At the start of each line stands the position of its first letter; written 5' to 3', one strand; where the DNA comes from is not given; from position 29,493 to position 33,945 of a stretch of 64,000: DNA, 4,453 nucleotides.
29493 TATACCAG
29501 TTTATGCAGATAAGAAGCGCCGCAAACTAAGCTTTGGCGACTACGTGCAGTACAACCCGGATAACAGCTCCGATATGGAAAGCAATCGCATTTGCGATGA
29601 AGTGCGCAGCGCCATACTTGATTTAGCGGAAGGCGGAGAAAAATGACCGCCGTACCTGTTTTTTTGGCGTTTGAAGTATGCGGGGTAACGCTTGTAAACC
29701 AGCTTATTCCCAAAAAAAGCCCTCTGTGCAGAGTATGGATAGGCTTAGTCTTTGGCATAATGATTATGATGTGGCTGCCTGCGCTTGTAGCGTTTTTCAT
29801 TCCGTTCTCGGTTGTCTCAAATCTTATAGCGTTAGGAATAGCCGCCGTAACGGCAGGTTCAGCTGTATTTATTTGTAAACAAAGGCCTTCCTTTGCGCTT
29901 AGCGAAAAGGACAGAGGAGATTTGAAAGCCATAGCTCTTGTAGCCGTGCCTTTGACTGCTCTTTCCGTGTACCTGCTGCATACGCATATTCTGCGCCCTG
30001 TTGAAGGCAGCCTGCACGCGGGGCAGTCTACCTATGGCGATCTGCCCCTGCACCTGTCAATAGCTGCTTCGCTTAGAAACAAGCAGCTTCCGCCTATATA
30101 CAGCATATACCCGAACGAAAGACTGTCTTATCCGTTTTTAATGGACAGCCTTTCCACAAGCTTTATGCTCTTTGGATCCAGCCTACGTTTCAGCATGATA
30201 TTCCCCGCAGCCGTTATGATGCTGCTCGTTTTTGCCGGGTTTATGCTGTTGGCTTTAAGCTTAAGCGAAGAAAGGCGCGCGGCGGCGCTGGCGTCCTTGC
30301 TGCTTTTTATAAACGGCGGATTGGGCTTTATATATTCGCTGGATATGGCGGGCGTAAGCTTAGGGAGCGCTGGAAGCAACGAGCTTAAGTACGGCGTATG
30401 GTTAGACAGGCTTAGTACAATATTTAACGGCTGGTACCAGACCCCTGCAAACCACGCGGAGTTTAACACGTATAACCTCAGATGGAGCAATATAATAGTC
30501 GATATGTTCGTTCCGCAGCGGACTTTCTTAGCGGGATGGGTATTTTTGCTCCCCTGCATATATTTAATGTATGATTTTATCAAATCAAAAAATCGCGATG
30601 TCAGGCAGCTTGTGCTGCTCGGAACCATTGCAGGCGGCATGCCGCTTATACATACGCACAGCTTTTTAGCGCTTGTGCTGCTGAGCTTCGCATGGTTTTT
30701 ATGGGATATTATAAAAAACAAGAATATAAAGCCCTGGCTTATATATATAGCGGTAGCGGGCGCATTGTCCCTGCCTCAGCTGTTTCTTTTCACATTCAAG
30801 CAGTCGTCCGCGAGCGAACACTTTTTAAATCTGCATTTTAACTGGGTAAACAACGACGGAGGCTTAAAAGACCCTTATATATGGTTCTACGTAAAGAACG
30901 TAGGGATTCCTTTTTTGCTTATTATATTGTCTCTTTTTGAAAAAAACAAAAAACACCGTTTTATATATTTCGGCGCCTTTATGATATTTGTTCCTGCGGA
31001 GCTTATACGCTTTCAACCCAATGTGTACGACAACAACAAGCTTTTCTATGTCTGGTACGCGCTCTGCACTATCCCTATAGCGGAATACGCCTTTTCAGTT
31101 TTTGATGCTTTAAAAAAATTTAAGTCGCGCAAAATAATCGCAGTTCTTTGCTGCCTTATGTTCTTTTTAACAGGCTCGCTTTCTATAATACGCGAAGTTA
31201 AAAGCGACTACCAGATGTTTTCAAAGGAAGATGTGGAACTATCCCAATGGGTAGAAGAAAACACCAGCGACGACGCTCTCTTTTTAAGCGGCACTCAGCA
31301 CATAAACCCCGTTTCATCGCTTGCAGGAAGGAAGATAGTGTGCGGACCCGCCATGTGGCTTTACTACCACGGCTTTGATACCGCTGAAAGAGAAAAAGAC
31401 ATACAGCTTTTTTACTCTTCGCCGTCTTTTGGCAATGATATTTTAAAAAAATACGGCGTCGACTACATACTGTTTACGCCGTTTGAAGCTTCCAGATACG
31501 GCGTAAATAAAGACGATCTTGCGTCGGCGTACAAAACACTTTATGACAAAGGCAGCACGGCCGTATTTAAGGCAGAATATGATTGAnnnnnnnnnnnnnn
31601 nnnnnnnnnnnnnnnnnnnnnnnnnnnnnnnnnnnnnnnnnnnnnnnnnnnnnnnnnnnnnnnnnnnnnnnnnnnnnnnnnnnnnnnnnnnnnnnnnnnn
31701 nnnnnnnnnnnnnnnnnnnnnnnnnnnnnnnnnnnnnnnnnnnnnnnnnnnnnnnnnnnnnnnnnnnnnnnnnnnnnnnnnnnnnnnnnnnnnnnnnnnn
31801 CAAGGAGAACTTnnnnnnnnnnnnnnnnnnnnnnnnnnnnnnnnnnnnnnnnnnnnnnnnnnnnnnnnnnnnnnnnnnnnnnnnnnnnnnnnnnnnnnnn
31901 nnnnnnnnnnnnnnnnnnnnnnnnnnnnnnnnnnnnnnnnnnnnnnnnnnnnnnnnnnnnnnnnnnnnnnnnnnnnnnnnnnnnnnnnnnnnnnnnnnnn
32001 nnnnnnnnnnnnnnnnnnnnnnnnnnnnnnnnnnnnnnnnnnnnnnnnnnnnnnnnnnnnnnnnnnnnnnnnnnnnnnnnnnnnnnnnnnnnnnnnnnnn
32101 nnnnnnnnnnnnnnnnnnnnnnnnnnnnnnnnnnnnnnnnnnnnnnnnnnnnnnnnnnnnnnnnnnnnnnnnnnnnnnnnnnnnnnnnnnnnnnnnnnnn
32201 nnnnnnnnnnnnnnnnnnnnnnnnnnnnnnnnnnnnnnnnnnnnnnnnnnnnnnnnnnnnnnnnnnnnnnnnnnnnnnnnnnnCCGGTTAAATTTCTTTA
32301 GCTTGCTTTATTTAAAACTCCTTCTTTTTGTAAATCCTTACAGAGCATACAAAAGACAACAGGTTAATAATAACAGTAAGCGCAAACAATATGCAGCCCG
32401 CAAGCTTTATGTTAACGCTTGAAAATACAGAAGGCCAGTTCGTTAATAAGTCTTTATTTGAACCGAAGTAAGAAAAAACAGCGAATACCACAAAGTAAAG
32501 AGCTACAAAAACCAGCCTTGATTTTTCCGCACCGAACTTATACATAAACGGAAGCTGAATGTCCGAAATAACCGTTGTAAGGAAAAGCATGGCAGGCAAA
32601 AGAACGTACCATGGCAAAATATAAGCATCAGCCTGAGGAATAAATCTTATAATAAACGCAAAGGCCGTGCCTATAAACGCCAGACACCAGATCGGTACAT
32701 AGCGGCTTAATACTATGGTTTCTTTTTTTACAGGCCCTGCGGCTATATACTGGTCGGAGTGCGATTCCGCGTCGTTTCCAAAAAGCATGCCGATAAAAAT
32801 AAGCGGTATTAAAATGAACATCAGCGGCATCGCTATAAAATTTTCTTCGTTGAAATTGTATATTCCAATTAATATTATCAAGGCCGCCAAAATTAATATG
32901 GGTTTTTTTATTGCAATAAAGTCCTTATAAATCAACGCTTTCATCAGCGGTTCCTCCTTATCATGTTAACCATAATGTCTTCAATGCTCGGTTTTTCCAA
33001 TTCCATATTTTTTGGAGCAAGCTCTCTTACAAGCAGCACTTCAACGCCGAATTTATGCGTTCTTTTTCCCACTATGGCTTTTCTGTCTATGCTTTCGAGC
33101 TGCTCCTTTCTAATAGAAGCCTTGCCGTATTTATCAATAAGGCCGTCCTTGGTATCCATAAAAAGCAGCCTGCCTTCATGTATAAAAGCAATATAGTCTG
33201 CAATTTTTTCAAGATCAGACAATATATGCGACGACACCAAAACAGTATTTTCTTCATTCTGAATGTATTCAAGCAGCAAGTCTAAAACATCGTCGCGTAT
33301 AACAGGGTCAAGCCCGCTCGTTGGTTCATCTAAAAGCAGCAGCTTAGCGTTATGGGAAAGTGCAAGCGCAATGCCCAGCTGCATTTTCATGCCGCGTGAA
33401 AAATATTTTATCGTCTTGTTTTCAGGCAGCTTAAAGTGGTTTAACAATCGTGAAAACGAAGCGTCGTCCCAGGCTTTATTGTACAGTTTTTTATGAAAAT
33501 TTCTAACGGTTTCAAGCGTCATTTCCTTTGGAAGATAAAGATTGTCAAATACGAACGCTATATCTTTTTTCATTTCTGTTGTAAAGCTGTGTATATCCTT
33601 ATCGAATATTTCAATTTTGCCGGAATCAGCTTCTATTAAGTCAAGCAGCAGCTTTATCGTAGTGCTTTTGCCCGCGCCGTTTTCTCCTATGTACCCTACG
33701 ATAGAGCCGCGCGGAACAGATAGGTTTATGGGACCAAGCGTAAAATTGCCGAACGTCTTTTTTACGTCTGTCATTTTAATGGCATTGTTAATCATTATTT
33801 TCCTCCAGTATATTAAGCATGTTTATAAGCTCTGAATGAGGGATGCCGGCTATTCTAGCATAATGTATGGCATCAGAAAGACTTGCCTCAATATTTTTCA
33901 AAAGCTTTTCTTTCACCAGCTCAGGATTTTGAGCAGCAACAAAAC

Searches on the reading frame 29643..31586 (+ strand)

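Call 22: search_protein_families(library=pfam, proteins=[window:29643-31586:+], max_evalue=0.00001)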
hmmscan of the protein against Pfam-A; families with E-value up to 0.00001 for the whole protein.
window:29643-31586:+ (647 aa): 1 family
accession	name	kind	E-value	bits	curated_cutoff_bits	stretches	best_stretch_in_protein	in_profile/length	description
PF10034.15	Dpy19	-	1.6e-06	27.1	27.2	1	467-611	446-589/653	Q-cell neuroblast polarisation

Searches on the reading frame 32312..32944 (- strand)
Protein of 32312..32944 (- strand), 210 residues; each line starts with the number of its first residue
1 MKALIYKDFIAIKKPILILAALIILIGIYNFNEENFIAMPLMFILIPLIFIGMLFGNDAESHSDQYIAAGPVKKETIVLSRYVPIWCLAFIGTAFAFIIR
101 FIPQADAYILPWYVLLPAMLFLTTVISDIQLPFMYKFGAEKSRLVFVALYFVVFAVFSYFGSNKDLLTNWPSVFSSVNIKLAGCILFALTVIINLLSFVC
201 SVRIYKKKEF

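Call 24: search_protein_families(library=pfam, proteins=[window:32312-32944:-], max_evalue=0.00001)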
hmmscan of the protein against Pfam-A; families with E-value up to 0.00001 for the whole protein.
window:32312-32944:- (210 aa): 1 family
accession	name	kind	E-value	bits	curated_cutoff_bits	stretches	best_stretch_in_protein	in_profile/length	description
PF13346.12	ABC2_membrane_5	-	9.2e-27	94.4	25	1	4-206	2-205/205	ABC-2 family transporter protein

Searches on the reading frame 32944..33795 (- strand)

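Call 24: search_protein_families(library=pfam, proteins=[window:32944-33795:-], max_evalue=0.00001)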
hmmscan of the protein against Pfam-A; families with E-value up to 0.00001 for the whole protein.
window:32944-33795:- (283 aa): 2 families
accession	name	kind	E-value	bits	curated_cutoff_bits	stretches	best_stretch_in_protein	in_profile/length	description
PF00005.33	ABC_tran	-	8.8e-27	94.8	25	1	22-160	3-137/137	ABC transporter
PF13304.12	AAA_21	-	1.1e-13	52.4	27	1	132-190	238-298/304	AAA domain, putative AbiEii toxin, Type IV TA system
